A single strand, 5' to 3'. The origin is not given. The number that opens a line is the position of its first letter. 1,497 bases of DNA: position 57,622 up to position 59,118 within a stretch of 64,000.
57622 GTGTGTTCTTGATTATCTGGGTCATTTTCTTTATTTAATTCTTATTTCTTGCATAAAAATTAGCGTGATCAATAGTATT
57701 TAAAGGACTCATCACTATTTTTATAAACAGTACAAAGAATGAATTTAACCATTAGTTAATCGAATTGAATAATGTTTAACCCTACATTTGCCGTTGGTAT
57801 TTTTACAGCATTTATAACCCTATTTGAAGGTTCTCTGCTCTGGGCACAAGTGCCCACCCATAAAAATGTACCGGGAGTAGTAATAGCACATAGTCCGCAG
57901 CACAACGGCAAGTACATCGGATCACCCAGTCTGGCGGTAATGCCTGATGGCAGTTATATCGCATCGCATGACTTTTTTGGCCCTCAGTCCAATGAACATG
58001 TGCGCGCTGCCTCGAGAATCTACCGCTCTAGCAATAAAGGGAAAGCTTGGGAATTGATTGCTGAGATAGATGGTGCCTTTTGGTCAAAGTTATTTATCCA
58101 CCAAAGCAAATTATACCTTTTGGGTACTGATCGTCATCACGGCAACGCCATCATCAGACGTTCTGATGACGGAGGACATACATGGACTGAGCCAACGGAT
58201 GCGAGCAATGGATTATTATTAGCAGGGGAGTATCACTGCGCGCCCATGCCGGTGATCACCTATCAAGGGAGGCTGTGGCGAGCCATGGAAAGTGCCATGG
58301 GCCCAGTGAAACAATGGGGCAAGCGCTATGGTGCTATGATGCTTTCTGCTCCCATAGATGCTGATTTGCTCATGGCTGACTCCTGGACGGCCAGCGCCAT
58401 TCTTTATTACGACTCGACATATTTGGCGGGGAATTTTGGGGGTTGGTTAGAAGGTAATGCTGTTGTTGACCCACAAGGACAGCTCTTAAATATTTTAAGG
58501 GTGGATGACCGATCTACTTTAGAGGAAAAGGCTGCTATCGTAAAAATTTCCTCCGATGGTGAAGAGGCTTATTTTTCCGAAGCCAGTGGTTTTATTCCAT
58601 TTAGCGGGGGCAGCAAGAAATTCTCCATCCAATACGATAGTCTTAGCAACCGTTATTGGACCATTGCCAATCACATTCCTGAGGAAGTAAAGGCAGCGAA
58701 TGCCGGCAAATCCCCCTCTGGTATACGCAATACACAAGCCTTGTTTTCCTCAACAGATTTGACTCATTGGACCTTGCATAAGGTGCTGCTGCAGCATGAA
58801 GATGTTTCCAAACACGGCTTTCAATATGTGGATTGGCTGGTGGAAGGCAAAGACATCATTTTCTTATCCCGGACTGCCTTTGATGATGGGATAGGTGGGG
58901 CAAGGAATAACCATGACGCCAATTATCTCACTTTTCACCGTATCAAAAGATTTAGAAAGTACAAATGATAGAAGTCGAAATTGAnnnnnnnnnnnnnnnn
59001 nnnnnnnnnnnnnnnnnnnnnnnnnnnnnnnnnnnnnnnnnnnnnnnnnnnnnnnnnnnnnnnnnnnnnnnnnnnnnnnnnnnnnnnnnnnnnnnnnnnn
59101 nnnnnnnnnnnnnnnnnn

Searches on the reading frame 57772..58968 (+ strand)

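Call 54: search_protein_families(library=pfam, proteins=[window:57772-58968:+], max_evalue=0.0001)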
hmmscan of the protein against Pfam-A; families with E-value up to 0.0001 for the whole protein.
window:57772-58968:+ (398 aa): 1 family
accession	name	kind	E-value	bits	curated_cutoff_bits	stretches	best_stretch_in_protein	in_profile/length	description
PF13088.12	BNR_2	-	9.8e-05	22.3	31.4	0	129-355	85-267/277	BNR repeat-like domain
